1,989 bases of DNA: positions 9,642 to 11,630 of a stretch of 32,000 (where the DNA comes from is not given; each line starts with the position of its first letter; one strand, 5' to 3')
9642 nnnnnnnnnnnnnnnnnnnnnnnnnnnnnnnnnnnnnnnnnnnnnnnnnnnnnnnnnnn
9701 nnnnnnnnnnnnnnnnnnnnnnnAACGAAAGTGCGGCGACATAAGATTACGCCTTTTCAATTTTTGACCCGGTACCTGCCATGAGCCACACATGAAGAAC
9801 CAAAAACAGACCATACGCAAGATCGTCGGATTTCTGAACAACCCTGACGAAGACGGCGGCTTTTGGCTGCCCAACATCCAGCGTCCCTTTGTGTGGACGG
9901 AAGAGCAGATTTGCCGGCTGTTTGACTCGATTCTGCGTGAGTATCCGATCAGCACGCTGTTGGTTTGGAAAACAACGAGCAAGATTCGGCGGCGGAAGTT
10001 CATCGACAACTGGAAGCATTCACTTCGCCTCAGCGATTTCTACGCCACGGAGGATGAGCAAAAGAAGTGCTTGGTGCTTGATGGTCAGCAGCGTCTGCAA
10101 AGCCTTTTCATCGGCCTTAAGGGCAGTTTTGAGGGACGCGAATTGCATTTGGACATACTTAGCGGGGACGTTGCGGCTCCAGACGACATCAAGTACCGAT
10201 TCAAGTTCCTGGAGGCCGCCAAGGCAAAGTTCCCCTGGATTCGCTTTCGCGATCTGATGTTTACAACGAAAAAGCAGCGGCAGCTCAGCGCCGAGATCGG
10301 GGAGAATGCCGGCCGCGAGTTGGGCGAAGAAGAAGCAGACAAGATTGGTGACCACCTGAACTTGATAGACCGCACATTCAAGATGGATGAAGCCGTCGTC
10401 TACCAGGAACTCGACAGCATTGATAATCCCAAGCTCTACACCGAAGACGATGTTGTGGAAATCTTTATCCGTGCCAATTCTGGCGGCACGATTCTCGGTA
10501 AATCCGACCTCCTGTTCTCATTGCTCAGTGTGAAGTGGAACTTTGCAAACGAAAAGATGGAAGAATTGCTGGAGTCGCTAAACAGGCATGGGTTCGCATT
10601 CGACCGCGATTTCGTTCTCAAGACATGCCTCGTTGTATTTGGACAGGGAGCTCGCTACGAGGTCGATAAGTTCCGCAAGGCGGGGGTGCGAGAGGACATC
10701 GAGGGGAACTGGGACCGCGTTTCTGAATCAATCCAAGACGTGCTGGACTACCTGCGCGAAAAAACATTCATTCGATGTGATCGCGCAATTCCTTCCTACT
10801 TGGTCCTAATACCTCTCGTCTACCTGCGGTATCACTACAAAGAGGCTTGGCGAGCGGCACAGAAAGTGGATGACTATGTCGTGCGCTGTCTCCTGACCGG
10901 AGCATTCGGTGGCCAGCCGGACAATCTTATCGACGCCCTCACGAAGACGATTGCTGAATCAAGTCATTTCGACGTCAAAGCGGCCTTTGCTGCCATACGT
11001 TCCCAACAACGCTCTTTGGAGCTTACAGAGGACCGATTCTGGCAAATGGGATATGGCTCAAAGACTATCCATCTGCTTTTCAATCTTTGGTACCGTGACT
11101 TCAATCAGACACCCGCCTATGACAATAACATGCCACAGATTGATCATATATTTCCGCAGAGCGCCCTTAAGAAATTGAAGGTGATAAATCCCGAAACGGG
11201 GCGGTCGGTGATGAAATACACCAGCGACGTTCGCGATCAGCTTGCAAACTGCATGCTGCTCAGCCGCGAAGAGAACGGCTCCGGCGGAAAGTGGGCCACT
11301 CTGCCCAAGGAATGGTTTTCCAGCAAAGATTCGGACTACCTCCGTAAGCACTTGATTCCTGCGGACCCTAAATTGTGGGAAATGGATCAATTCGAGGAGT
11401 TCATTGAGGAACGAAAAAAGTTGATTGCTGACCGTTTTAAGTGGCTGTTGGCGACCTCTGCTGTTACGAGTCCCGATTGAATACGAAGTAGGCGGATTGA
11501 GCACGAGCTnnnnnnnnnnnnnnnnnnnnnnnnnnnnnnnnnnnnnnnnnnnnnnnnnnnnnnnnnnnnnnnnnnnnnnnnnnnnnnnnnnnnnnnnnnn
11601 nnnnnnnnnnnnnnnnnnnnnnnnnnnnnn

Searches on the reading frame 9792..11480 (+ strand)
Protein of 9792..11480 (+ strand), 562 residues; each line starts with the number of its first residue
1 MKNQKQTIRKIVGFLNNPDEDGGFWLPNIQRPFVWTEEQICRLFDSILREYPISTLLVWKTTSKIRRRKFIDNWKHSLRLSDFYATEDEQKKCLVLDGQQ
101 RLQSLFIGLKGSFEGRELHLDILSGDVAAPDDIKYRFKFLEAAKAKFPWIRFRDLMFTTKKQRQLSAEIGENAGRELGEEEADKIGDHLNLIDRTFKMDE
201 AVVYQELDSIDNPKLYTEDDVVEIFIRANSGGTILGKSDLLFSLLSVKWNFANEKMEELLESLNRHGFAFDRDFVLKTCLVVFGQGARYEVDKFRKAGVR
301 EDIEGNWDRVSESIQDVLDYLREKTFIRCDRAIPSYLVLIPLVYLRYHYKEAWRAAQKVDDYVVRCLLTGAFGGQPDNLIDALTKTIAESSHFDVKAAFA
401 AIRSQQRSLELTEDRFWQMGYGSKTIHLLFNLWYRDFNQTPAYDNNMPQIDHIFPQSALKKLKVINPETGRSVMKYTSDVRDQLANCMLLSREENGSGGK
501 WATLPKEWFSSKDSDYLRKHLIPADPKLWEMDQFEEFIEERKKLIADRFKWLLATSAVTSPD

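Call 5: search_protein_families(library=pfam, proteins=[window:9792-11480:+], max_evalue=0.01)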
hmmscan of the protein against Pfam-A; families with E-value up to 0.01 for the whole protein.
window:9792-11480:+ (562 aa): 2 families
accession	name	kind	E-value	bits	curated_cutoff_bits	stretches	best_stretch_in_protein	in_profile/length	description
PF03235.19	GmrSD_N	-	8e-30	104.9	33.2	1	15-245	5-198/199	GmrSD restriction endonuclease, N-terminal domain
PF07510.16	GmrSD_C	-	1.4e-08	35.1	23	1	413-546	8-136/138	GmrSD restriction endonucleases, C-terminal domain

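Call 6: search_protein_families(library=padloc, proteins=[window:9792-11480:+], max_evalue=0.01)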
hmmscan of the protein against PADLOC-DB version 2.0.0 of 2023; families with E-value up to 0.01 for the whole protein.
window:9792-11480:+ (562 aa): 18 families
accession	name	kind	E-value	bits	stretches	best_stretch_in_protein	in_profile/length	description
PDLC04151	HEC-05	-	1.8e-105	352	1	4-554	23-594/600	-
PDLC04150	HEC-05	-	4.7e-63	212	1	24-553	22-581/583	-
PDLC04152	HEC-05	-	1.2e-46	157.5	2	197-553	214-562/566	-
PDLC04709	PDC-M55C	-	7.2e-25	85.6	2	21-110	26-108/554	-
PDLC04153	HEC-05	-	4.3e-20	69.4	2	21-111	18-114/621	-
PDLC03877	NsnA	-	7.2e-08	30.1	1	70-116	86-132/385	-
PDLC02686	Orf5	-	2.7e-05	20.9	1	23-108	20-92/566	Orf5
PDLC02792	SspE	-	2.9e-05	20.6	1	19-106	19-104/771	SspE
PDLC04157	HEC-06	-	4.6e-05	20.2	0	302-496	318-504/558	-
PDLC02791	SspE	-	0.00027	17.3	1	19-107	17-103/775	SspE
PDLC04027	PD-T4-2_A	-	0.00033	17.8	0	27-58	56-87/363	-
PDLC02783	SspE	-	0.00034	17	1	19-107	20-106/793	SspE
PDLC04154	HEC-06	-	0.00043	17.1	0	428-506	452-523/569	-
PDLC02785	SspE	-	0.0008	15.7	0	23-107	20-110/785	SspE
PDLC04155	HEC-06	-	0.0011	15.6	0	23-49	20-46/562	-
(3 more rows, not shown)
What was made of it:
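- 9792..11480 (+): GmrSD-type (DUF262 + DUF1524/HNH) type IV restriction nuclease, embedded as an accessory. PADLOC HEC-05 E=1.8e-105 (calls 5, 6).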

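Call 12: search_protein_families(library=ncbifam, proteins=[window:9792-11480:+], max_evalue=1)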
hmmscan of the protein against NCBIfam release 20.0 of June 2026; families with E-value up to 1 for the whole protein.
window:9792-11480:+ (562 aa): 0 families
